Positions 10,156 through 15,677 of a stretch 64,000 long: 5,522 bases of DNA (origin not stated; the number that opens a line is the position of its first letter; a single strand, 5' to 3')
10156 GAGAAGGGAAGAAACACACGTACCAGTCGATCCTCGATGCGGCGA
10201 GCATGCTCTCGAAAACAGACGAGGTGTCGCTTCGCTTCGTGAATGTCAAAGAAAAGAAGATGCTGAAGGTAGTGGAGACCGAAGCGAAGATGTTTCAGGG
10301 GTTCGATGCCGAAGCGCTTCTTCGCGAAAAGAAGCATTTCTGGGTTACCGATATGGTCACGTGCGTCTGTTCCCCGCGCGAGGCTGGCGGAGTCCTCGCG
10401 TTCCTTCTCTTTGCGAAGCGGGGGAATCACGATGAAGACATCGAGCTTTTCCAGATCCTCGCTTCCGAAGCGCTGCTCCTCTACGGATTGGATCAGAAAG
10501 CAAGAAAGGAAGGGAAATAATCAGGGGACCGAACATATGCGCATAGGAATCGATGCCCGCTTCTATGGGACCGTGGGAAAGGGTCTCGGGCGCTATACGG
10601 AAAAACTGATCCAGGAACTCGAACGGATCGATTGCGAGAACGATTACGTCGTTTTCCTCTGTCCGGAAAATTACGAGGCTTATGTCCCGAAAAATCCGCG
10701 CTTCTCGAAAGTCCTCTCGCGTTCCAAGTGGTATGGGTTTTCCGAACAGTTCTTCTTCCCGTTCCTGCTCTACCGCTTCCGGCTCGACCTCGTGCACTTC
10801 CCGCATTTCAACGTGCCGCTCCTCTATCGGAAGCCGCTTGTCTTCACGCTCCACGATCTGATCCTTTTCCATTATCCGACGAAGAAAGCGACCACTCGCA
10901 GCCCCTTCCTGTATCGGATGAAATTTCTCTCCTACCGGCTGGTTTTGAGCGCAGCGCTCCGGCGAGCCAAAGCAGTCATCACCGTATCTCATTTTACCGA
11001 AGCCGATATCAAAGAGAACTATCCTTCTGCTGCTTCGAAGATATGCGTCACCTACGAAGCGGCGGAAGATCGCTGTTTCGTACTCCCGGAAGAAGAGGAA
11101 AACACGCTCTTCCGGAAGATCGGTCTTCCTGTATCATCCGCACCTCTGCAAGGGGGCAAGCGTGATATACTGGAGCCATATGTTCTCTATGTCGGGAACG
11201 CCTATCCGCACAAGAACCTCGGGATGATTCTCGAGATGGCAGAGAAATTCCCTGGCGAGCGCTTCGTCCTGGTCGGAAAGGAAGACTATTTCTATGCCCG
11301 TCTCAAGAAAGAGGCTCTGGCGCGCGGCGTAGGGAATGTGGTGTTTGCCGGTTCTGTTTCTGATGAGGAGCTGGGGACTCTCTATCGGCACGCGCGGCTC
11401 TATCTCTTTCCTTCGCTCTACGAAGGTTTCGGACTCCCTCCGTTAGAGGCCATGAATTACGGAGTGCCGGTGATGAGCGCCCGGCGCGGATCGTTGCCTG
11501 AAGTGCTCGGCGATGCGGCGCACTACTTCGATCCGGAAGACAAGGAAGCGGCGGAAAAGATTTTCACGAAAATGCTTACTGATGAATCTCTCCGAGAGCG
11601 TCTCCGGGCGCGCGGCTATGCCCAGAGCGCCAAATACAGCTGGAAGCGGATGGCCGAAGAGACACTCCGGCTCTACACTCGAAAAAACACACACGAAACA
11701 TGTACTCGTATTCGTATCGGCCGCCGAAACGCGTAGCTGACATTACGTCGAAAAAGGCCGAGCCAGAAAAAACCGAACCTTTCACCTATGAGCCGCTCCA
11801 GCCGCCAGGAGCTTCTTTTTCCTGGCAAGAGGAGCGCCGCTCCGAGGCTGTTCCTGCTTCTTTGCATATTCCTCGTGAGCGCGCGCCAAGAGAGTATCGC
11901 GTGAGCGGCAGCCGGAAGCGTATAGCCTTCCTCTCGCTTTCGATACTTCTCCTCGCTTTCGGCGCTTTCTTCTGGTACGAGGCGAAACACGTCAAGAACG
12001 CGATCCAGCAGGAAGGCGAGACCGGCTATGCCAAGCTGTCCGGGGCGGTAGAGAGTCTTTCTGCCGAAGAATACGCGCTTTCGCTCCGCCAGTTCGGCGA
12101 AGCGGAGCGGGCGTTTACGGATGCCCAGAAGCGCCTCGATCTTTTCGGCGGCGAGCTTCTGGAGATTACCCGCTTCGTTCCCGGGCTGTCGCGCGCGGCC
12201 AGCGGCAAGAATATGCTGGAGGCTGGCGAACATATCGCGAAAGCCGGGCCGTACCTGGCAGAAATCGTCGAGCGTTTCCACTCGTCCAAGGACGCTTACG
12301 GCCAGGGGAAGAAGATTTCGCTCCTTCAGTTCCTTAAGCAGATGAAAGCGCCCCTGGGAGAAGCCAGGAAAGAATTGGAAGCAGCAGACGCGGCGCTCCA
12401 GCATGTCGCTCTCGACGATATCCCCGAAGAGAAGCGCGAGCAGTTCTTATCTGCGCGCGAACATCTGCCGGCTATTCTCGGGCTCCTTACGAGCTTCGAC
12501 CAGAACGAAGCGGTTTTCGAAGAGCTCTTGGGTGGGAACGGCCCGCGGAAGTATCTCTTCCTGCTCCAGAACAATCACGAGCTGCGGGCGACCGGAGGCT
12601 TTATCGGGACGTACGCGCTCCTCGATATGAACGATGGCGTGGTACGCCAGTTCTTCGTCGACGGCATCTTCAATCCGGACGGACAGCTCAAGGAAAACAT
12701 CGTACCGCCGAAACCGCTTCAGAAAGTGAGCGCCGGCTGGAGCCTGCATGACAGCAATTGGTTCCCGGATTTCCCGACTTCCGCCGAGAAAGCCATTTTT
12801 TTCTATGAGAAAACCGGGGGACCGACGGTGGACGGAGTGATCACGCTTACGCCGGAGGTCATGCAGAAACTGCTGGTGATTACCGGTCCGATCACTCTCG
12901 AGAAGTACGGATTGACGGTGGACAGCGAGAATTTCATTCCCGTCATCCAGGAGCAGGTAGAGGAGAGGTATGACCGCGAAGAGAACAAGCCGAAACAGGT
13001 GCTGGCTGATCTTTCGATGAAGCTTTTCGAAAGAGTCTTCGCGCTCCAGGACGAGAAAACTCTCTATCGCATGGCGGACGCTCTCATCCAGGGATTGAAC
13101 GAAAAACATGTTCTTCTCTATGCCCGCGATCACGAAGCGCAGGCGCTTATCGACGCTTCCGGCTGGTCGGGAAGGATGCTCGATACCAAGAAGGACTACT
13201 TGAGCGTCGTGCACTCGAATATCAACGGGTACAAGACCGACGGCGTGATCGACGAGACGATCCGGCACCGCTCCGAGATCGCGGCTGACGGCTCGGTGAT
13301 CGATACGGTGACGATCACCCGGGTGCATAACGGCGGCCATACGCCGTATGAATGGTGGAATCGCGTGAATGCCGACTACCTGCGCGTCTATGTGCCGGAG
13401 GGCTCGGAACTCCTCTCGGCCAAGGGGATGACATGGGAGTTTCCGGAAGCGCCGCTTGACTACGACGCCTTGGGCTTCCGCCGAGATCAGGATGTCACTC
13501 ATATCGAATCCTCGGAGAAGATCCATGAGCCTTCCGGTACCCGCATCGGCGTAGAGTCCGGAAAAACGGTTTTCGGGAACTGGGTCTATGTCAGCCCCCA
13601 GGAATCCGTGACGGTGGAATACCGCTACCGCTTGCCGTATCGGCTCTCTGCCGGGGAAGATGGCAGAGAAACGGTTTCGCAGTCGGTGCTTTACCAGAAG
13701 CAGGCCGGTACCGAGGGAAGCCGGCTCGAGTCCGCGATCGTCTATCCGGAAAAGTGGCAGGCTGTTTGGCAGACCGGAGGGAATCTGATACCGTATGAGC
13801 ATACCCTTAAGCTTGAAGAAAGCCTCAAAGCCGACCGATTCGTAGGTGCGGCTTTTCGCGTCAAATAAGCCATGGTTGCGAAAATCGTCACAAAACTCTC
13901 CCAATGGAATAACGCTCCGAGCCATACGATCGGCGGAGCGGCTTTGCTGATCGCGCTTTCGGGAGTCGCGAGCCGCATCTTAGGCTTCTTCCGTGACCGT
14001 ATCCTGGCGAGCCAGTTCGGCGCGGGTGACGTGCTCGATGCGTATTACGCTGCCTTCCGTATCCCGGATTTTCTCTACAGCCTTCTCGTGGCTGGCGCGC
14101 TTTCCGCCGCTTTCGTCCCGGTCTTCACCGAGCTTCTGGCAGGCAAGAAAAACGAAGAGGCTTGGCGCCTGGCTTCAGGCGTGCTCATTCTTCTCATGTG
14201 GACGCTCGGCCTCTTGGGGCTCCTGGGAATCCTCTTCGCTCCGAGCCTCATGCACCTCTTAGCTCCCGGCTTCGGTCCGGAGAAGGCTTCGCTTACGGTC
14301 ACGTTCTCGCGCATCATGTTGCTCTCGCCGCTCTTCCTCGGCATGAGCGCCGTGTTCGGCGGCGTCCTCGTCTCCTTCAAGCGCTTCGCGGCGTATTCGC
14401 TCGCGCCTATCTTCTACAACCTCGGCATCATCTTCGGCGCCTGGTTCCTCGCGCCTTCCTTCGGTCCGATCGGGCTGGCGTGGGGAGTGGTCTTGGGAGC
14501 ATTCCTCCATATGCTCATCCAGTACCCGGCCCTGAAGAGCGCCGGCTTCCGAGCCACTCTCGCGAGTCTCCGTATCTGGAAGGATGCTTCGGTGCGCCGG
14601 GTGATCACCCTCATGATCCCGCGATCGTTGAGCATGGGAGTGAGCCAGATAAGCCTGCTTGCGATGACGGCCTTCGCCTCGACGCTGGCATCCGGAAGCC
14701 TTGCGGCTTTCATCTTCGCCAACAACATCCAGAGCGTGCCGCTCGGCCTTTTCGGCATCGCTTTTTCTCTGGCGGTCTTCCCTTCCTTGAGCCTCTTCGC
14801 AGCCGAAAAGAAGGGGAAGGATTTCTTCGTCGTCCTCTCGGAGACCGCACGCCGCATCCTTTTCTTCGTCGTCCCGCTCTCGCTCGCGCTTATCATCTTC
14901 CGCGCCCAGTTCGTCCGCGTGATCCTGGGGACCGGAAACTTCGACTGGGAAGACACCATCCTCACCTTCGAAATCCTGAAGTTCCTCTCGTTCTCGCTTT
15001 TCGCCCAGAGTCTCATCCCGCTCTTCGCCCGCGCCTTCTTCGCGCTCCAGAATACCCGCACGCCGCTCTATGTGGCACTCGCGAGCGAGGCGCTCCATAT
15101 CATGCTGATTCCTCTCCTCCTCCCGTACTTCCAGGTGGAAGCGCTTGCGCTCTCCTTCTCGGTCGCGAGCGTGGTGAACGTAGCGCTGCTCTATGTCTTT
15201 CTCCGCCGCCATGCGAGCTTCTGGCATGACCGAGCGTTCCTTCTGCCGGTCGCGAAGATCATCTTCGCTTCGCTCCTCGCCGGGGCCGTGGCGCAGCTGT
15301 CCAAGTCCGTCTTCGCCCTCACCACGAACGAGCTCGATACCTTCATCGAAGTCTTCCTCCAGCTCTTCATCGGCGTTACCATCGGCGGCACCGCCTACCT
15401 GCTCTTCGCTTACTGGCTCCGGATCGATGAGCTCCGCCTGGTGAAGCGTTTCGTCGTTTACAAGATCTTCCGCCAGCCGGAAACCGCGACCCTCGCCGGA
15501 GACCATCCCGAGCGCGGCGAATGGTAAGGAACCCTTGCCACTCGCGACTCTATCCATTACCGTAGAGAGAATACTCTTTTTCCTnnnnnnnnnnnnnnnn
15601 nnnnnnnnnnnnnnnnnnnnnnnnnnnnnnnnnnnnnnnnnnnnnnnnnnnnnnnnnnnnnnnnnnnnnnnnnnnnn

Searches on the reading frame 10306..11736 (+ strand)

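Call 65: search_protein_families(library=pfam, proteins=[window:10306-11736:+], max_evalue=0.0001)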
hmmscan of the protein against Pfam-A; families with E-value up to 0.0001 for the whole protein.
window:10306-11736:+ (476 aa): 6 families
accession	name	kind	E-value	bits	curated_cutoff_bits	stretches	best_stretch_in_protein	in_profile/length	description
PF00534.26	Glycos_transf_1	-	9e-30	103.9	26.4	1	290-438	15-170/172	Glycosyl transferases group 1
PF13692.12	Glyco_trans_1_4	-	3.5e-22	79.6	27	1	291-425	2-141/142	Glycosyl transferases group 1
PF13439.12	Glyco_transf_4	-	1.7e-15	57.9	28.5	1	93-250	3-163/170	Glycosyltransferase Family 4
PF13524.12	Glyco_trans_1_2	-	1.7e-09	38.2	25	1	309-454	6-143/144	Glycosyl transferase-like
PF20706.3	GT4-conflict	-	1.6e-08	34.4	26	1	352-428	271-342/385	Family 4 Glycosyltransferase in conflict systems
PF13579.12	Glyco_trans_4_4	-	4.1e-06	27.6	29.7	1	93-248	2-154/158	Glycosyl transferase 4-like domain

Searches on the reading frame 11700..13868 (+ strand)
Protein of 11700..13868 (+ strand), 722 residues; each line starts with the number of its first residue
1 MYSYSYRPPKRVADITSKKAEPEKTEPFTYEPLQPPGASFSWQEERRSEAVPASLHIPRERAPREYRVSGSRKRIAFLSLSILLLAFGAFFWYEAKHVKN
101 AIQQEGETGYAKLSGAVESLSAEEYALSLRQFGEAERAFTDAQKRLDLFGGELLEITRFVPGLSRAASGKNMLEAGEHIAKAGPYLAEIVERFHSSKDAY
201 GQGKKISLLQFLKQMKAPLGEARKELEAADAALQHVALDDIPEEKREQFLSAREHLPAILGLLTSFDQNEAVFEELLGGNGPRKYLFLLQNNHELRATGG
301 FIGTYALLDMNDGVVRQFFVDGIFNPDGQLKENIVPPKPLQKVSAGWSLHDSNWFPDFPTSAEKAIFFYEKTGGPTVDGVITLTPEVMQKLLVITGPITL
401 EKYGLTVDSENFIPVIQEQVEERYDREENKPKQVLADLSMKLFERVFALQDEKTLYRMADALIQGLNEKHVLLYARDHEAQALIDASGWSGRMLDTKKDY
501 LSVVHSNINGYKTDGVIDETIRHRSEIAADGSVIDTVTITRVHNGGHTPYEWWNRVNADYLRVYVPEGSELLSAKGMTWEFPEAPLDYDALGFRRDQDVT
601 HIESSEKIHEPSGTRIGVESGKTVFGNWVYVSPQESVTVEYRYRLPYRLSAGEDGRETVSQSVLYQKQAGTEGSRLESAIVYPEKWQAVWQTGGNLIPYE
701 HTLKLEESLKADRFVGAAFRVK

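Call 65: search_protein_families(library=pfam, proteins=[window:11700-13868:+], max_evalue=0.0001)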
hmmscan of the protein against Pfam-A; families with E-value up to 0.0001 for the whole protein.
window:11700-13868:+ (722 aa): 1 family
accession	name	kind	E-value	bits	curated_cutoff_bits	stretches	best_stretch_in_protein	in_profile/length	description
PF13196.11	DUF4012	-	5.7e-32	111.7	28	1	280-420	1-143/144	Protein of unknown function (DUF4012)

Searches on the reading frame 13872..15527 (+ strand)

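Call 65: search_protein_families(library=pfam, proteins=[window:13872-15527:+], max_evalue=0.0001)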
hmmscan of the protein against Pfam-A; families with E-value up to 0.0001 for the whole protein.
window:13872-15527:+ (551 aa): 2 families
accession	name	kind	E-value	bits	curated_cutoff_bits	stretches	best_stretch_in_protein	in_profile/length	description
PF03023.19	MurJ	-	6.7e-95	318.8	27.4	1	45-480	1-436/451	Lipid II flippase MurJ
PF01554.23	MatE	-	1.3e-09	38.4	24.9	1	253-414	4-160/161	MatE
